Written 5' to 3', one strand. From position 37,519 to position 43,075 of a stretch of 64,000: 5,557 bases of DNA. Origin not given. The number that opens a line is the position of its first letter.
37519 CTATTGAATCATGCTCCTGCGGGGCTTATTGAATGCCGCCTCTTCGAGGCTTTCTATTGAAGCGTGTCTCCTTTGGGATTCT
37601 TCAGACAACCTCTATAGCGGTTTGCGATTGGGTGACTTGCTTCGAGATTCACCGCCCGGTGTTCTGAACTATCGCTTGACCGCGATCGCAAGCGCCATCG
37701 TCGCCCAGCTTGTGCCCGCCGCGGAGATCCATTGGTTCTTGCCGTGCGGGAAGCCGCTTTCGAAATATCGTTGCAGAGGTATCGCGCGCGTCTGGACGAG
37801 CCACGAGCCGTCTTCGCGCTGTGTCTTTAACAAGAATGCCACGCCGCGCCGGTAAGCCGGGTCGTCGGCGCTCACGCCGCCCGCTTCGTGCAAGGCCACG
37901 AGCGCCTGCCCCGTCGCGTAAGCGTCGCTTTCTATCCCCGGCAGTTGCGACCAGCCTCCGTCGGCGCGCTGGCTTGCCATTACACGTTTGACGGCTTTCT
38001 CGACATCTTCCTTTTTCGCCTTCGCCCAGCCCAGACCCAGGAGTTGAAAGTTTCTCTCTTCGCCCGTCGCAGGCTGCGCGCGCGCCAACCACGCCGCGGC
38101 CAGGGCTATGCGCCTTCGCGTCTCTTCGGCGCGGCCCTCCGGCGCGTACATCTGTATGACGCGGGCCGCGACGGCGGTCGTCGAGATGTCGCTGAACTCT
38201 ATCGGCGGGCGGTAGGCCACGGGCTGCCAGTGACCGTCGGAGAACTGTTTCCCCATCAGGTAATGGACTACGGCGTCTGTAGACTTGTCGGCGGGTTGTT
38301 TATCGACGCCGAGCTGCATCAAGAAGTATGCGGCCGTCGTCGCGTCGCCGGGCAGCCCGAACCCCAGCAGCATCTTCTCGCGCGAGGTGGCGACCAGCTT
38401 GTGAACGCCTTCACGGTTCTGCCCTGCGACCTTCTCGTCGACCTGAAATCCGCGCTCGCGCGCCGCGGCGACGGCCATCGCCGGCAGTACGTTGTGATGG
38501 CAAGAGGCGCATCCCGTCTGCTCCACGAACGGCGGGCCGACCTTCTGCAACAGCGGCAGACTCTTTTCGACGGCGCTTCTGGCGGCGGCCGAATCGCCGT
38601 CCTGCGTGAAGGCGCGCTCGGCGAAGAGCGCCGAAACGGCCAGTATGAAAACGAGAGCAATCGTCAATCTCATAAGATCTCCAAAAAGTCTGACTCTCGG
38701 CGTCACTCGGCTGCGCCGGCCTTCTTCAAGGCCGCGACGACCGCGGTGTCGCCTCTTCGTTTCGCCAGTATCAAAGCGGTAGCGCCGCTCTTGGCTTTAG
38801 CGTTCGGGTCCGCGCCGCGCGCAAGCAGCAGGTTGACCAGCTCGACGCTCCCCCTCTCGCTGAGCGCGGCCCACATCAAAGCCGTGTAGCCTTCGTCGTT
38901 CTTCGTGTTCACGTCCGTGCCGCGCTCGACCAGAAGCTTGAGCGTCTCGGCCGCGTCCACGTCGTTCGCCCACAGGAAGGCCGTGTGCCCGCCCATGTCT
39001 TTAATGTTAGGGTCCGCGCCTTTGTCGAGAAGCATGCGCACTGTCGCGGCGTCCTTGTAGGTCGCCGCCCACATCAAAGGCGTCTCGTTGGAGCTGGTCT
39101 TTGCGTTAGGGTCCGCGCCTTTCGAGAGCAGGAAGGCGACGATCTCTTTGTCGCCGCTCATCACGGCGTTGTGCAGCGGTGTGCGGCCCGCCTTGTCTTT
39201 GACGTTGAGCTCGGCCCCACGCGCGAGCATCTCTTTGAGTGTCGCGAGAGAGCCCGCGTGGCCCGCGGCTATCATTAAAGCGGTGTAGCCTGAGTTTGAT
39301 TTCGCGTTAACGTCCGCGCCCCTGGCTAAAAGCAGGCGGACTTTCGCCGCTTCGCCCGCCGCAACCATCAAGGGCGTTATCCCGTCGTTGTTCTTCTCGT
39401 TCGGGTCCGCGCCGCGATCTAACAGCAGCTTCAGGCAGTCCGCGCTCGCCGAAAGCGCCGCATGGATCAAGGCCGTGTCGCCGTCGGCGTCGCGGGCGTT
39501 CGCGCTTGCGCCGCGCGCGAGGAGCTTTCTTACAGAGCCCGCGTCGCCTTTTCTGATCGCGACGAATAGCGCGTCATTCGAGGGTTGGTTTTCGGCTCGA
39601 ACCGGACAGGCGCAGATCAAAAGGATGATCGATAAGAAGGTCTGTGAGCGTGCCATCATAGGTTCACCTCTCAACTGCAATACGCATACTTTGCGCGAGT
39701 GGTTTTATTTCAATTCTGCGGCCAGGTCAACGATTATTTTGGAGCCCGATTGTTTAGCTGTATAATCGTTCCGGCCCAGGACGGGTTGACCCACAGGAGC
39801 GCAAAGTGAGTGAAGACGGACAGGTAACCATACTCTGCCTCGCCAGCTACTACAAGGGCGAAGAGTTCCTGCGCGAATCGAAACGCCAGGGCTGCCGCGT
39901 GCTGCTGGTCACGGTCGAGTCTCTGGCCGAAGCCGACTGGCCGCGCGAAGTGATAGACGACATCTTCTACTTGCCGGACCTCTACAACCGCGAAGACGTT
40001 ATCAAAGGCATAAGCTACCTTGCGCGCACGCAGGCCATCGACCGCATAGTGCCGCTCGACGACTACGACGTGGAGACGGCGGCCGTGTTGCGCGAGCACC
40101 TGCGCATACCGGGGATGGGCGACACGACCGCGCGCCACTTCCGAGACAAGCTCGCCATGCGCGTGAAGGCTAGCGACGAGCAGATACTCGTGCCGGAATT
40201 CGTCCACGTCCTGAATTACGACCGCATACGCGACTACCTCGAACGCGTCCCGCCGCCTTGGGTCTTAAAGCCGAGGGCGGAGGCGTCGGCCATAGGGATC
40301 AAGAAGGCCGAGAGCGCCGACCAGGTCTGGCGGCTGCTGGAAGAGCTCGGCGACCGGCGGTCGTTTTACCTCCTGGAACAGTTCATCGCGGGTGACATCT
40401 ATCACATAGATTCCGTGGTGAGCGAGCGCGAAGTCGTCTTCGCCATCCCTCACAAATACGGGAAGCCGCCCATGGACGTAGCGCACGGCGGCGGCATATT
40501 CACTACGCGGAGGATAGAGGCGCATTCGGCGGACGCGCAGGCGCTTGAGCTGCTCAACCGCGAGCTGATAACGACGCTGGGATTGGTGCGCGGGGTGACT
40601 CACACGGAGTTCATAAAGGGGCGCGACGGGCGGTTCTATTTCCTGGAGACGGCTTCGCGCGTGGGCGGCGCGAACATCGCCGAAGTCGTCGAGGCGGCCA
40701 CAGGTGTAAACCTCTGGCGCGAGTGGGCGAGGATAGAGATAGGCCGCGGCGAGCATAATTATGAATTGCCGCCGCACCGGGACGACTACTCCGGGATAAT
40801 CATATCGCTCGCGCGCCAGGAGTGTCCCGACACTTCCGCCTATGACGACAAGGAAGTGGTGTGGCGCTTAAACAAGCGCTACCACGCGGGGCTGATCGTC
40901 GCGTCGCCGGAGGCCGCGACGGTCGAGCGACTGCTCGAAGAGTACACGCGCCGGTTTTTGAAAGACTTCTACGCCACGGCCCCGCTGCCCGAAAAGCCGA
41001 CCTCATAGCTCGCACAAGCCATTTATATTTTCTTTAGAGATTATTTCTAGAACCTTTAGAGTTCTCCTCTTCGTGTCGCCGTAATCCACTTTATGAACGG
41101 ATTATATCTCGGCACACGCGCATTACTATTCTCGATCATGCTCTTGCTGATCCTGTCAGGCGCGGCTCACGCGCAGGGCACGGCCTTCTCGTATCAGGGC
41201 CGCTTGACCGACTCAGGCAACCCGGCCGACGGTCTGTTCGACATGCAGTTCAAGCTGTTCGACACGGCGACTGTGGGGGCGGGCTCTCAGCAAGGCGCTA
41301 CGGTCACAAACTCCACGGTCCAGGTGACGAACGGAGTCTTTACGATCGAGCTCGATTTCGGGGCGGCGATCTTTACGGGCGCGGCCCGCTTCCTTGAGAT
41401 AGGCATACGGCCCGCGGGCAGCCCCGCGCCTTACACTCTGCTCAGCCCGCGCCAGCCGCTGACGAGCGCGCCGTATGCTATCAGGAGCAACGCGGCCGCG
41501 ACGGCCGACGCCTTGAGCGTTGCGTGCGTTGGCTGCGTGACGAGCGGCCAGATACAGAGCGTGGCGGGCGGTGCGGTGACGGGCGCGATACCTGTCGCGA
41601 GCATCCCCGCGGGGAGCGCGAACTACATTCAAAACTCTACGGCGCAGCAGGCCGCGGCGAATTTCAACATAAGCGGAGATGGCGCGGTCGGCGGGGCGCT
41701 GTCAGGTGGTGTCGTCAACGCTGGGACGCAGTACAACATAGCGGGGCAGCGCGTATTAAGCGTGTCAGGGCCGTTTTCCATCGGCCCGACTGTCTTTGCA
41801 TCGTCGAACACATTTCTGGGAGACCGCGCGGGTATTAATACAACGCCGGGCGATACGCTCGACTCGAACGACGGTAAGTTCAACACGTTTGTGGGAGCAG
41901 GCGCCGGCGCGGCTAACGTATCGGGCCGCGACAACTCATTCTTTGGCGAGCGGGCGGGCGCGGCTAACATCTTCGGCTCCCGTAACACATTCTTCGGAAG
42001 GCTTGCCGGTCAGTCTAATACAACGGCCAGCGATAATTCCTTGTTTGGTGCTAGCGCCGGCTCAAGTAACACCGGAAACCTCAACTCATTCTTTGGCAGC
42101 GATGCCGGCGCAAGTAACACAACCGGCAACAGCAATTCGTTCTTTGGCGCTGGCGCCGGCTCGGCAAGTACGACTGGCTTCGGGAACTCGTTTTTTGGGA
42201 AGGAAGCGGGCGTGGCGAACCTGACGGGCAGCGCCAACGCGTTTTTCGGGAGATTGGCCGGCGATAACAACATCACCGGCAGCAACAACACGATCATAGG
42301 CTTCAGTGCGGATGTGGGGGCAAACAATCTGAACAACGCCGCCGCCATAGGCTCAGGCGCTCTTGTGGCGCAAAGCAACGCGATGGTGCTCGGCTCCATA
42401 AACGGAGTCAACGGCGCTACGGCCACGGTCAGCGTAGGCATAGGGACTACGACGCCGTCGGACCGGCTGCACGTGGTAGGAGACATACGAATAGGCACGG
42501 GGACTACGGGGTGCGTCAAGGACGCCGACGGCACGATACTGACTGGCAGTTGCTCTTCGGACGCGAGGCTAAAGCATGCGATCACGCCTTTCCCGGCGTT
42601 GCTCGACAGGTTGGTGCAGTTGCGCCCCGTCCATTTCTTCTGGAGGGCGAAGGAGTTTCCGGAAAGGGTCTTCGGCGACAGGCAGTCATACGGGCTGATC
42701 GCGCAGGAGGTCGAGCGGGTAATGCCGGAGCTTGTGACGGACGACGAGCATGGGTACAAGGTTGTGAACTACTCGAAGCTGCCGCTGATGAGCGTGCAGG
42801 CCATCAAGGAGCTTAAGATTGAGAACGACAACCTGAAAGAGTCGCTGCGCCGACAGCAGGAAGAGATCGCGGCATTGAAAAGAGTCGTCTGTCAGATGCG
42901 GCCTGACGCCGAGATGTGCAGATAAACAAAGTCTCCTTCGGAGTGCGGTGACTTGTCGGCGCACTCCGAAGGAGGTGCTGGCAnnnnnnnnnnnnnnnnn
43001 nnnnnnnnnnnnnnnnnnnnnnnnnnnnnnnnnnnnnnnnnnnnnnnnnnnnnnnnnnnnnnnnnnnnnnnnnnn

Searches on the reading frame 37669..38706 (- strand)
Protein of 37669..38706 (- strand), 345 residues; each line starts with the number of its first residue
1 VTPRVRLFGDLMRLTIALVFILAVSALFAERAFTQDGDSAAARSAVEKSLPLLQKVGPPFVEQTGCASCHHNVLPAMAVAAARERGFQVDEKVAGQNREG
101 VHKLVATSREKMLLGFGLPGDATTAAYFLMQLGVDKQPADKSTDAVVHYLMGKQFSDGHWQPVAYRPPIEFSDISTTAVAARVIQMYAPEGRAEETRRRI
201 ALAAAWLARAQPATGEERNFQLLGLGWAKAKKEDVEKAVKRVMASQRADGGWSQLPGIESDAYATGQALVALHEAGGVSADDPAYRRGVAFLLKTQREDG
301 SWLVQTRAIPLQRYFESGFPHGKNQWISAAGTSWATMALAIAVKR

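Call 34: search_protein_families(library=pfam, proteins=[window:37669-38706:-], max_evalue=0.00001)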
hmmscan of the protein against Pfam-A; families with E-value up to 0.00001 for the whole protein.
window:37669-38706:- (345 aa): 2 families
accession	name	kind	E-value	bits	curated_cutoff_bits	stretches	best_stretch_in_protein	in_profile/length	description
PF13243.12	SQHop_cyclase_C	-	2.7e-10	40.3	26.1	1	227-342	153-259/319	Squalene-hopene cyclase C-terminal domain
PF13249.12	SQHop_cyclase_N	-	6.2e-10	39.2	26.2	1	227-294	39-105/291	Squalene-hopene cyclase N-terminal domain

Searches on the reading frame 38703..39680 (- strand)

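Call 34: search_protein_families(library=pfam, proteins=[window:38703-39680:-], max_evalue=0.00001)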
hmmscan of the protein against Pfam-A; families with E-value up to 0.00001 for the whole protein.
window:38703-39680:- (325 aa): 7 families
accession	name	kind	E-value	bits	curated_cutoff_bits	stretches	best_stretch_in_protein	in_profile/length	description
PF00023.36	Ank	-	3.6e-61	200.1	21.1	4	165-195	2-32/33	Ankyrin repeat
PF12796.13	Ank_2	-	1.4e-58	195.9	27.3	4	135-228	1-90/90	Ankyrin repeats (3 copies)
PF13637.12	Ank_4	-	2.9e-48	161.2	22.7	2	141-185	6-50/50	Ankyrin repeats (many copies)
PF13857.12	Ank_5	-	4e-44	148.6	27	5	250-306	1-56/56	Ankyrin repeats (many copies)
PF13606.12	Ank_3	-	3.4e-42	137.4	22.3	1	165-193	2-30/30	Ankyrin repeat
PF24521.3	Ank_KRIT1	-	4.5e-12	46.4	80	0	36-144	20-131/149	KRIT1 ankyrin-repeats domain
PF23745.1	ANK_LRRK2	-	8.3e-11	42.3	27.5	0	239-318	42-112/130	LRRK2 ANK repeat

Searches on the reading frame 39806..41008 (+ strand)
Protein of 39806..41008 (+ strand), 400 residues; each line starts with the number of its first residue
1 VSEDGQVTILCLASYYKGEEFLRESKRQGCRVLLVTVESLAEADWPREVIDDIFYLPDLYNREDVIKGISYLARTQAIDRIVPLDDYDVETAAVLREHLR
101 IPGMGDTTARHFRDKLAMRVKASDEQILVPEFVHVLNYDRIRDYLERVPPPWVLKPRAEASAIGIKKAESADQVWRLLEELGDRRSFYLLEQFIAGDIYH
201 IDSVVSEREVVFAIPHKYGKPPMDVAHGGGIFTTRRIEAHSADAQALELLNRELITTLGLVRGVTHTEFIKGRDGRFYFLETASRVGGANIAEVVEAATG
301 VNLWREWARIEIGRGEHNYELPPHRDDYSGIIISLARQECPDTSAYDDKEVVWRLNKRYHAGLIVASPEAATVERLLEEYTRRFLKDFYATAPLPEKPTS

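Call 34: search_protein_families(library=pfam, proteins=[window:39806-41008:+], max_evalue=0.00001)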
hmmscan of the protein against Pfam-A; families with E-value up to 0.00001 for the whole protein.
window:39806-41008:+ (400 aa): 1 family
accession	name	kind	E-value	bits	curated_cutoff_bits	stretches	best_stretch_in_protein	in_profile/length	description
PF13535.11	ATP-grasp_4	-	3e-06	27.4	27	0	151-291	4-158/160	ATP-grasp domain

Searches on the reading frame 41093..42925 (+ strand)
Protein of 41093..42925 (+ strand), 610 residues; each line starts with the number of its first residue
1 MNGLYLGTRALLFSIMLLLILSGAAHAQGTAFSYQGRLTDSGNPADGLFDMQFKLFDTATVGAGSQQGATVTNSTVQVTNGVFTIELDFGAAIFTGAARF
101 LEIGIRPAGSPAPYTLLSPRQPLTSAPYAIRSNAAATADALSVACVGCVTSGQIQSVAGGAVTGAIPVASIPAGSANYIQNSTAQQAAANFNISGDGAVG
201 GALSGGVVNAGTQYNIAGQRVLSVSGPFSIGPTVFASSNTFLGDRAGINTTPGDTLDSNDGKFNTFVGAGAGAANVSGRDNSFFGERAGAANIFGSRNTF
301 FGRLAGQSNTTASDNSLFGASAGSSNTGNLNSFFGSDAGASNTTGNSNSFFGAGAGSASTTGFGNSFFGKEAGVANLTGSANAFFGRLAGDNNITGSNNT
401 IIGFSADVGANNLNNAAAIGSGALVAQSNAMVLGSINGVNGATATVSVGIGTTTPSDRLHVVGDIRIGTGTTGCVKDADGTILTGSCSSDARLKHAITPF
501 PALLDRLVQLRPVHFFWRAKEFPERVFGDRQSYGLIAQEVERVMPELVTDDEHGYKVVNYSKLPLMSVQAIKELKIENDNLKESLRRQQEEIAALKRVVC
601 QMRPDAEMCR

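Call 34: search_protein_families(library=pfam, proteins=[window:41093-42925:+], max_evalue=0.00001)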
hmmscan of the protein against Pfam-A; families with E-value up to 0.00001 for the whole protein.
window:41093-42925:+ (610 aa): 1 family
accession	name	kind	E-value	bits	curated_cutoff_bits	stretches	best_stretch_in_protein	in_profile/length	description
PF13884.11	Peptidase_S74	-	9.9e-14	51.8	22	1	489-549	1-58/58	Chaperone of endosialidase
